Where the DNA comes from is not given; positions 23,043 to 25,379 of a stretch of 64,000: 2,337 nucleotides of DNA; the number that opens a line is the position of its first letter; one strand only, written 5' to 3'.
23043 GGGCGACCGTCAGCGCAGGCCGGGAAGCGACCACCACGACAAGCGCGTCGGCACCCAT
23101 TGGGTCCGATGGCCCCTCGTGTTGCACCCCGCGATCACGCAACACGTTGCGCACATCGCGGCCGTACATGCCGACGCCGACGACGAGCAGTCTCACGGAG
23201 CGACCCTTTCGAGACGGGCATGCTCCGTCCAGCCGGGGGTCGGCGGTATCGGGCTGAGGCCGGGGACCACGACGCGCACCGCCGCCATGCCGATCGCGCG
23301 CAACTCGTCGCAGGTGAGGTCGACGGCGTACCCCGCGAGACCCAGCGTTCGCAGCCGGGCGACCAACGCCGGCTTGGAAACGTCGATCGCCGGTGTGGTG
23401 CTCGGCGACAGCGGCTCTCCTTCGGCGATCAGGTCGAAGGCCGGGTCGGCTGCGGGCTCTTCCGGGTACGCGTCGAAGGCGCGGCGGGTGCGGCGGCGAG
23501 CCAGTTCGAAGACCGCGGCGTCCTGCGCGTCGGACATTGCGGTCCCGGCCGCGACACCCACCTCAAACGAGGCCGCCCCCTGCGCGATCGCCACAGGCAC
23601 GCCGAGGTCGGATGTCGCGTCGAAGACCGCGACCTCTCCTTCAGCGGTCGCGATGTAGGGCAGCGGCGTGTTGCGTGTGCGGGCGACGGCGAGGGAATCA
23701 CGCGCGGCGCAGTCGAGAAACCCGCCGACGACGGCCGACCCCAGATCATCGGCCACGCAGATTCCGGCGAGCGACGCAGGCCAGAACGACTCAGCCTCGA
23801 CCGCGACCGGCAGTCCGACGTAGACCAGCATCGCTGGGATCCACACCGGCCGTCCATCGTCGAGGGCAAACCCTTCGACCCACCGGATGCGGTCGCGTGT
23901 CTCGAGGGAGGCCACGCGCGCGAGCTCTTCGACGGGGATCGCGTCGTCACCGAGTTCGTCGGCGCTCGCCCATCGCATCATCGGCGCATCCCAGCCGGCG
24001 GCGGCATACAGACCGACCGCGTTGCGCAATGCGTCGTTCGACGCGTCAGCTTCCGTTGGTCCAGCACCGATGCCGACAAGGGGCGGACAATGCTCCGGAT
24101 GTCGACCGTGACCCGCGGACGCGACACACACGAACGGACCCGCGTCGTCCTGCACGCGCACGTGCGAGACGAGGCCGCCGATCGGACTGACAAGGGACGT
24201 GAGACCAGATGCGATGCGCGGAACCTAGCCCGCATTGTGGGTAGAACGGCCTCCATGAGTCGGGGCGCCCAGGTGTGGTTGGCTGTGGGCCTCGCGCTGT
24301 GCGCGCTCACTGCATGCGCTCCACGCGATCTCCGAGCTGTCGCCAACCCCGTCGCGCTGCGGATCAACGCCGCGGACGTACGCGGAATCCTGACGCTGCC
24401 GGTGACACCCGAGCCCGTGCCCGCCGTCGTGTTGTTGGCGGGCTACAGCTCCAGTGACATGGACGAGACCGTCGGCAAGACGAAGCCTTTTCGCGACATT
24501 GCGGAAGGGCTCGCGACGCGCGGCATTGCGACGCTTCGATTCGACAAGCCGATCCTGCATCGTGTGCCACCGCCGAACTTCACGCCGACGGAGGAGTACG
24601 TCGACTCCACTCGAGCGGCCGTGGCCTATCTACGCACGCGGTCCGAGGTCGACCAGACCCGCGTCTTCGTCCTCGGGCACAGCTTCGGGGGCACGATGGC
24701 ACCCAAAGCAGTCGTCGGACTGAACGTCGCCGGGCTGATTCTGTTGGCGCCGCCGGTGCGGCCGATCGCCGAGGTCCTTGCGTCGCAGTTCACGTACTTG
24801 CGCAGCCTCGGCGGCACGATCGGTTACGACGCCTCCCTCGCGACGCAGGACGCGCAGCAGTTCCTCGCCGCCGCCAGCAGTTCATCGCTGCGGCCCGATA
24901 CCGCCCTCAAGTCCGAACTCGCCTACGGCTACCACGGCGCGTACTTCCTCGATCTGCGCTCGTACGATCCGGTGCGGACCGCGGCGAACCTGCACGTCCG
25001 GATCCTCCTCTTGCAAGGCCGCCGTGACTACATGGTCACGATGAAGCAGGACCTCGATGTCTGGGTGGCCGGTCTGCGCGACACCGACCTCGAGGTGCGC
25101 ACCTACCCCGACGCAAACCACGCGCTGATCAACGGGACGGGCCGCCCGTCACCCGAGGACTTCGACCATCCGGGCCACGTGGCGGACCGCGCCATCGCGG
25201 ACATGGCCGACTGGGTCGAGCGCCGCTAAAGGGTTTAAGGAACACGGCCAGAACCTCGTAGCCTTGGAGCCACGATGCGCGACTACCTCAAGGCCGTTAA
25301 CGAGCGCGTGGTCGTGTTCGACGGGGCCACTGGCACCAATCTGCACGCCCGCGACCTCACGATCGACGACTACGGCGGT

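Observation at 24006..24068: The YcaO homologue has substitutions at the canonical ATP/Mg2+-binding residues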

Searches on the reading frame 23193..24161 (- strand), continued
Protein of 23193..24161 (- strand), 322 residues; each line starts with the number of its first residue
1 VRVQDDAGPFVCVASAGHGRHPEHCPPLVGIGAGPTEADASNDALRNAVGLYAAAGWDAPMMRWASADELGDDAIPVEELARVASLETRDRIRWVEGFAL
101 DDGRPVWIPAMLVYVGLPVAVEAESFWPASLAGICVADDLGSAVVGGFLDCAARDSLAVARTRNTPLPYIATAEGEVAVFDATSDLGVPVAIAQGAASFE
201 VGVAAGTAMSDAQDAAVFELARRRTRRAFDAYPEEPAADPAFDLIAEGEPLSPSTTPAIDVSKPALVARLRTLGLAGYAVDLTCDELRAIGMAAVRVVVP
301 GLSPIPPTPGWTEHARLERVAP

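Call 34: search_protein_representatives(protein=window:23193-24161:-)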
Query: 322 residues. Proteins with E-value up to 0.001 (for the whole library): 552; up to 1e-10: 80; up to 1e-30: 5. The best 150 are listed.
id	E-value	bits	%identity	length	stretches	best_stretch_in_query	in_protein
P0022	1.2e-115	402.8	63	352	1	7-320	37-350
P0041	2.5e-102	359.1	65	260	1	62-321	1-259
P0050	9.0e-63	229.1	49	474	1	10-308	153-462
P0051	1.0e-49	186.2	44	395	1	8-308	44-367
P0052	3.9e-32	128.4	58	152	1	201-321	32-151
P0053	5.7e-27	111.5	92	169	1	62-122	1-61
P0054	8.4e-27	110.9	67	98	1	231-321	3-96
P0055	8.2e-24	101.1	40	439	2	27-173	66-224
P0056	4.1e-23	98.8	40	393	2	27-238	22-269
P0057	2.5e-22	96.2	38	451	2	26-198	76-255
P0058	3.3e-22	95.8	37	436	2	13-179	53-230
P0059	6.2e-22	94.9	70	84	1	254-322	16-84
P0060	2.0e-20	90.0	39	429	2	20-198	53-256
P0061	1.6e-19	87.0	35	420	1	12-310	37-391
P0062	2.0e-19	86.7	34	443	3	7-171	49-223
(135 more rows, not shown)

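Call 37: find_related_loci(query=window:23193-24161:-, collection=genome_contigs, flank=6000)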
Query window:23193-24161:- (322 aa) in genome_contigs; peptide patterns used: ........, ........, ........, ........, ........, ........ (x = any residue, [..] = any of these).
217 stretches matched a pattern; 1 encode a relative of the query (tblastn E <= 1e-3); 1 distinct loci.
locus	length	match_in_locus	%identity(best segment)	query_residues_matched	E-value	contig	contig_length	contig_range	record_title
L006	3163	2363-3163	74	1-264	2e-122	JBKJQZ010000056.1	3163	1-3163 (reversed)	MAG: Acidimicrobiales bacterium isolate ant_bin.517 k117_2065214, whole genome shotgun sequence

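Call 38: fold_search(model_id=the predicted structure, library=pdb)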
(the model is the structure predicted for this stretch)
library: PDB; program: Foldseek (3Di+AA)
matches with E <= 10: 115; with E <= 0.001: 41
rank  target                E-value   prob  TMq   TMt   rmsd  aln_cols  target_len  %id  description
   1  4v1v_A                1.8e-17  1.00  0.73  0.34   5.4       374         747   18  Heterocyclase in complex with substrate and Cofactor (released 2015-01-14)
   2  4v1t_A                1.2e-16  1.00  0.70  0.33   6.0       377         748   21  Heterocyclase in complex with substrate and Cofactor (released 2015-01-14)
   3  4v1v_B                1.4e-16  1.00  0.73  0.34   5.5       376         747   18  Heterocyclase in complex with substrate and Cofactor (released 2015-01-14)
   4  4v1t_B                3.6e-16  1.00  0.69  0.32   6.6       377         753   19  Heterocyclase in complex with substrate and Cofactor (released 2015-01-14)
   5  4v1u_B                3.9e-16  1.00  0.71  0.33   5.7       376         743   20  Heterocyclase in complex with substrate and Cofactor (released 2015-01-14)
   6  7u58_A                4.1e-16  1.00  0.70  0.37   5.8       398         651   18  YcaO-mediated ATP-dependent peptidase activity in ribosomal peptide biosynthesis (released 2022-11-02)
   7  4v1u_A                8.7e-16  1.00  0.66  0.30   5.4       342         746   19  Heterocyclase in complex with substrate and Cofactor (released 2015-01-14)
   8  6peu_B                9.9e-15  1.00  0.71  0.60   6.0       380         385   17  Structure of YcaO enzyme from Methanocaldococcus jannaschii in complex with peptide (released 2019-11-06)
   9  4bs9                  1.1e-14  1.00  0.61  0.30   5.9       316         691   19  Structure of the heterocyclase TruD (released 2013-11-06)
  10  6peu_C                1.1e-14  1.00  0.73  0.63   4.9       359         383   18  Structure of YcaO enzyme from Methanocaldococcus jannaschii in complex with peptide (released 2019-11-06)
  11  6pe3                  1.3e-14  1.00  0.69  0.60   6.8       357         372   18  Structure of YcaO enzyme from Methanocaldococcus jannaschii in complex with ATP (released 2020-01-08)
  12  7u58_B                1.4e-14  1.00  0.70  0.38   5.6       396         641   17  YcaO-mediated ATP-dependent peptidase activity in ribosomal peptide biosynthesis (released 2022-11-02)
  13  6peu_D                1.5e-14  1.00  0.73  0.63   5.0       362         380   17  Structure of YcaO enzyme from Methanocaldococcus jannaschii in complex with peptide (released 2019-11-06)
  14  6peu_A                1.6e-14  1.00  0.71  0.61   5.8       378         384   18  Structure of YcaO enzyme from Methanocaldococcus jannaschii in complex with peptide (released 2019-11-06)
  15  6ci7_F                5.3e-14  1.00  0.72  0.65   4.0       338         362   21  The structure of YcaO from Methanopyrus kandleri bound with AMPPCP and Mg2+ (released 2018-03-21)
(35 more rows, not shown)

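Call 39: find_encoding_contigs(protein=P0004, flank=6000, max_places=2)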
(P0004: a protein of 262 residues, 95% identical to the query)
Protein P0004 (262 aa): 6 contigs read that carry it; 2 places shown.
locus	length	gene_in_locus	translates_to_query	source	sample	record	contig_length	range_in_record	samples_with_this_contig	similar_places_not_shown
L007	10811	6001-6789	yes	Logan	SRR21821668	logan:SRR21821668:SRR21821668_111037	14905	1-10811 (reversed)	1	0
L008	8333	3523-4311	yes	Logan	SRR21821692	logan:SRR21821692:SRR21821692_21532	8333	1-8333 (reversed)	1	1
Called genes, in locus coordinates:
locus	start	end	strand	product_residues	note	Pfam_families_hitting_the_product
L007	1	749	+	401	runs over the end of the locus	PF03781:FGE-sulfatase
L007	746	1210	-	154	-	PF01980:TrmO_N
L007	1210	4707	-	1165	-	PF02574:S-methyl_trans, PF00809:Pterin_bind, PF02607:B12-binding_2, PF02310:B12-binding, PF02965:Met_synt_B12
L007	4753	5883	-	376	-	PF06500:FrsA-like (faint), PF01738:DLH (faint), PF12146:Hydrolase_4, PF12697:Abhydrolase_6, PF20408:Abhydrolase_11 (faint), PF00326:Peptidase_S9 (faint)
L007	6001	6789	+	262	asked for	PF02624:YcaO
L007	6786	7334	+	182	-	-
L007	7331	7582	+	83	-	-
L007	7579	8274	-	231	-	PF01738:DLH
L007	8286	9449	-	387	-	PF02515:CoA_transf_3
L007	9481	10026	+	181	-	PF01923:Cob_adeno_trans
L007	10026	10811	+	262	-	?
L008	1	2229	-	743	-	?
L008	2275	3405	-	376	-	PF06500:FrsA-like (faint), PF01738:DLH (faint), PF12146:Hydrolase_4, PF12697:Abhydrolase_6, PF20408:Abhydrolase_11 (faint), PF00326:Peptidase_S9 (faint)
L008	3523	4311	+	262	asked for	PF02624:YcaO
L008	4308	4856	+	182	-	-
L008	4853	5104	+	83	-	-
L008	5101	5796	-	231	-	PF01738:DLH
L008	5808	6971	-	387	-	PF02515:CoA_transf_3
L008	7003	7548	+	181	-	PF01923:Cob_adeno_trans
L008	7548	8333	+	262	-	?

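Call 40: find_encoding_contigs(protein=P0002, flank=6000, max_places=1)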
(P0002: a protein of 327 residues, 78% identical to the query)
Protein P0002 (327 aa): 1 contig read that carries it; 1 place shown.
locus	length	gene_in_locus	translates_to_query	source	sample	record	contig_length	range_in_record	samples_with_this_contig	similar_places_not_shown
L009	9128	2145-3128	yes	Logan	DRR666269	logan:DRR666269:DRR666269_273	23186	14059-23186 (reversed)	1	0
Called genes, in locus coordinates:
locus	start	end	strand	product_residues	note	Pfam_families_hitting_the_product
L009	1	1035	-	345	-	?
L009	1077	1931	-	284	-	PF00561:Abhydrolase_1, PF12697:Abhydrolase_6, PF01738:DLH (faint), PF12146:Hydrolase_4, PF00326:Peptidase_S9 (faint), PF07859:Abhydrolase_3 (faint)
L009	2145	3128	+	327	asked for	PF02624:YcaO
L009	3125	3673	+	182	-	-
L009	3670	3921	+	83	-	-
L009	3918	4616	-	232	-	PF01738:DLH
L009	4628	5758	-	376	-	PF02515:CoA_transf_3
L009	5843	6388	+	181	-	PF01923:Cob_adeno_trans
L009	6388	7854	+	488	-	PF02789:Peptidase_M17_N, PF00883:Peptidase_M17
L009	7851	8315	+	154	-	PF10604:Polyketide_cyc2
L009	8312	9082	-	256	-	PF00106:adh_short, PF13561:adh_short_C2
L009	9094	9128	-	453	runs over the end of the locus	PF01039:Carboxyl_trans, PF03255:ACCA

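Call 41: find_encoding_contigs(protein=P0043, flank=6000, max_places=1)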
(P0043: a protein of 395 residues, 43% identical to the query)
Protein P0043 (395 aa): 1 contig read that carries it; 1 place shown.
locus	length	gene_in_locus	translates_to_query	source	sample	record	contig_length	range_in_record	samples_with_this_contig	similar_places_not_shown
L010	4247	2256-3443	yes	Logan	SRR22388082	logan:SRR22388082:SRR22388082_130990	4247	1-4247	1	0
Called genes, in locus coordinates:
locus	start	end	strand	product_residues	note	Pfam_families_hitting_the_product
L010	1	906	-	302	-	?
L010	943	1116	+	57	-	-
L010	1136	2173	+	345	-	PF02163:Peptidase_M50 (weak)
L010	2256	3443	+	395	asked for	PF02624:YcaO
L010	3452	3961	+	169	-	-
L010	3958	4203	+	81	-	-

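Call 58: search_protein_families(library=pfam, proteins=[L010:943-1116:+, L010:1136-2173:+, L005:3417-5963:+, L005:2755-3417:+, L005:985-1437:+], max_evalue=0.1)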
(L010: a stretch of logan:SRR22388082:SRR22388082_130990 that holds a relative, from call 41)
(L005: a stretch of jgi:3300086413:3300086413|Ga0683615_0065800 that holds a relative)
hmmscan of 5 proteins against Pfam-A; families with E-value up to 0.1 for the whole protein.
L010:943-1116:+ (57 aa): 0 families

L010:1136-2173:+ (345 aa): 2 families
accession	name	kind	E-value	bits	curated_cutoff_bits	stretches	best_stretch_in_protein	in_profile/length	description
PF02163.28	Peptidase_M50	-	1.6e-10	41.2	27.2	2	159-239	2-101/221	Peptidase family M50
PF05402.18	PqqD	-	0.0081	16.9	23.4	1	32-88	10-66/67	Coenzyme PQQ synthesis protein D (PqqD)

L005:3417-5963:+ (849 aa): 1 family
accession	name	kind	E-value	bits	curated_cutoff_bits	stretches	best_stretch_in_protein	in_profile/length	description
PF00881.29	Nitroreductase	-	1.8e-20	74.2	23.5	2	669-841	2-167/167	Nitroreductase family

L005:2755-3417:+ (220 aa): 0 families

L005:985-1437:+ (150 aa): 0 families

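Call 74: list_cluster_members(proteins=[P0008, P0017, P0031, P0039, P0005])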
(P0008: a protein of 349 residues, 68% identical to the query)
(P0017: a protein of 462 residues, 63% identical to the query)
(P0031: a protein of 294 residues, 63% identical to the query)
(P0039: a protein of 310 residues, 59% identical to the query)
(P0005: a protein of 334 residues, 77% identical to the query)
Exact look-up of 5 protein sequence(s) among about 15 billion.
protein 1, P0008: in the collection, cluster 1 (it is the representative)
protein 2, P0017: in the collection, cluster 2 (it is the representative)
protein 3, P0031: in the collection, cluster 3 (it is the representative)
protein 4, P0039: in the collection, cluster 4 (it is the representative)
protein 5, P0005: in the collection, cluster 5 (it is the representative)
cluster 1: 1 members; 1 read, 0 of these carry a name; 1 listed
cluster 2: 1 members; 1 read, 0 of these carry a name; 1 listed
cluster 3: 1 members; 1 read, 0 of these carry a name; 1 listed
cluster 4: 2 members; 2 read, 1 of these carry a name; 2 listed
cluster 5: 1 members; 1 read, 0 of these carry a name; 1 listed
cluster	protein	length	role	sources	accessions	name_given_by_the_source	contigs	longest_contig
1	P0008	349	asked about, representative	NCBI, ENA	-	-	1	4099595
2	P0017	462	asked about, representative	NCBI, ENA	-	-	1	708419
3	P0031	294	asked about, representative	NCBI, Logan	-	-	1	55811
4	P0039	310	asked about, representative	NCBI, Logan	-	-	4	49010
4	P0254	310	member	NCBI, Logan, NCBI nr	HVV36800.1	MAG TPA: YcaO-like family protein [Acidimicrobiales bacterium] | YcaO-like family protein [Acidimicrobiales bacterium]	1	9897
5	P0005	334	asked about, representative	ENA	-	-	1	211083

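Call 80: find_encoding_contigs(protein=P0050, flank=6000, max_places=1)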
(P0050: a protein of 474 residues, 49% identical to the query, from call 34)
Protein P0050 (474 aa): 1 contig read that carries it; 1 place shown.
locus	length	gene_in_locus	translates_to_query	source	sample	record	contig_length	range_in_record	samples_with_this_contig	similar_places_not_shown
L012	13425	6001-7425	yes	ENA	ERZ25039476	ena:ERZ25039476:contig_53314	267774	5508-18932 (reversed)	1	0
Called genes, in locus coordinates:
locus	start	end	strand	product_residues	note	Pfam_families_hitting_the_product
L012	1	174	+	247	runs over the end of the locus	PF00106:adh_short, PF23441:SDR, PF08659:KR, PF13561:adh_short_C2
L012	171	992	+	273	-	-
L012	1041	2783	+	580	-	PF00989:PAS, PF08448:PAS_4, PF24820:Diguanyl_cycl_sensor (weak), PF13426:PAS_9, PF01590:GAF, PF13185:GAF_2, PF14215:bHLH-MYC_N (weak), PF07228:SpoIIE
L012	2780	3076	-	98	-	PF02965:Met_synt_B12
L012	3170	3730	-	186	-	-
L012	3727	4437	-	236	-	PF02607:B12-binding_2, PF02310:B12-binding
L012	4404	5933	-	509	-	PF02574:S-methyl_trans, PF00809:Pterin_bind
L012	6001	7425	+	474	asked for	PF02624:YcaO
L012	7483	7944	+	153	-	-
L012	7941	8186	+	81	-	-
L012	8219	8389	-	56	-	-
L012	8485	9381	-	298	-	PF02515:CoA_transf_3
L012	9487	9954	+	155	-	PF01923:Cob_adeno_trans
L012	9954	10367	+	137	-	-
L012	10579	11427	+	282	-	PF00883:Peptidase_M17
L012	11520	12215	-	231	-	PF00106:adh_short (weak), PF13561:adh_short_C2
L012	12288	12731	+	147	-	PF01839:FG-GAP (weak)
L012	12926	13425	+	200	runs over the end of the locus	-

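Call 81: find_encoding_contigs(protein=P0045, flank=6000, max_places=1)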
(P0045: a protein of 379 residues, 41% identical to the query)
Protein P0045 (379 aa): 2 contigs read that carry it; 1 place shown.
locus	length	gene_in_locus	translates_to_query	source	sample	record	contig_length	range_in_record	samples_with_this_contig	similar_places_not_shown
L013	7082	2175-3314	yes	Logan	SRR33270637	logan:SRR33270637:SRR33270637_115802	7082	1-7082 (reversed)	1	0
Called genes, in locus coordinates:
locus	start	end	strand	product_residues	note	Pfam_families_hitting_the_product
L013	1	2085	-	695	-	?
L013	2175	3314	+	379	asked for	PF02624:YcaO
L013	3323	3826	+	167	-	-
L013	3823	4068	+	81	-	-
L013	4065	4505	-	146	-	-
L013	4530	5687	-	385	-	PF02515:CoA_transf_3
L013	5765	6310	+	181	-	PF01923:Cob_adeno_trans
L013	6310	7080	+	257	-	?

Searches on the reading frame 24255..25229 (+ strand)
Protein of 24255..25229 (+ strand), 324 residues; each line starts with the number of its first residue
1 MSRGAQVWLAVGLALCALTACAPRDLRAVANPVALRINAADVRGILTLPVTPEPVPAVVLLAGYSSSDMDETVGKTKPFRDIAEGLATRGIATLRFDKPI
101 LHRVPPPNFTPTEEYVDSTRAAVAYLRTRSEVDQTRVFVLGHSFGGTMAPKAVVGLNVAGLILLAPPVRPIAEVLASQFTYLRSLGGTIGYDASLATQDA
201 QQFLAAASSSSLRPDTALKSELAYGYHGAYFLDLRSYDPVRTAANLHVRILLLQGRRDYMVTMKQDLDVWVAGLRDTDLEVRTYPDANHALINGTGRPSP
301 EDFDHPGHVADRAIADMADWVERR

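Call 58: search_protein_families(library=pfam, proteins=[window:24255-25229:+], max_evalue=0.1)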
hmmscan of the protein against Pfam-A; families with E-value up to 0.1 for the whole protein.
window:24255-25229:+ (324 aa): 11 families
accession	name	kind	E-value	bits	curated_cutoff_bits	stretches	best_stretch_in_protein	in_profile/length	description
PF12146.15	Hydrolase_4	-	8.6e-11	42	27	1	81-293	22-236/239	Serine aminopeptidase, S33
PF00326.27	Peptidase_S9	-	6.7e-10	39.3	22.6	2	120-153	49-82/213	Prolyl oligopeptidase family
PF01738.24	DLH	-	1.1e-09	38.7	21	2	109-180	70-145/217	Dienelactone hydrolase family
PF12697.13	Abhydrolase_6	-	3.4e-09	38.1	26.3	1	58-291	1-206/217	Alpha/beta hydrolase family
PF20408.4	Abhydrolase_11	-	3.8e-07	30.5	27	1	79-173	20-114/193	Alpha/beta hydrolase domain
PF00561.26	Abhydrolase_1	-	6.8e-05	23.1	25.8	1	79-213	16-152/245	alpha/beta hydrolase fold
PF05448.18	AXE1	-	0.00033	20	21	1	115-149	157-190/321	Acetyl xylan esterase (AXE1)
PF07859.19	Abhydrolase_3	-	0.0024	18.1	25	1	115-166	48-108/210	alpha/beta hydrolase fold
PF06500.17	FrsA-like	-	0.0036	16.6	22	1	37-149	175-279/414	Esterase FrsA-like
PF07819.20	PGAP1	-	0.0063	16.7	24.3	1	115-162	71-123/233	PGAP1-like alpha/beta domain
PF11187.14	Mbeg1-like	-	0.017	15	21.1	1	115-153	64-102/224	Mbeg1-like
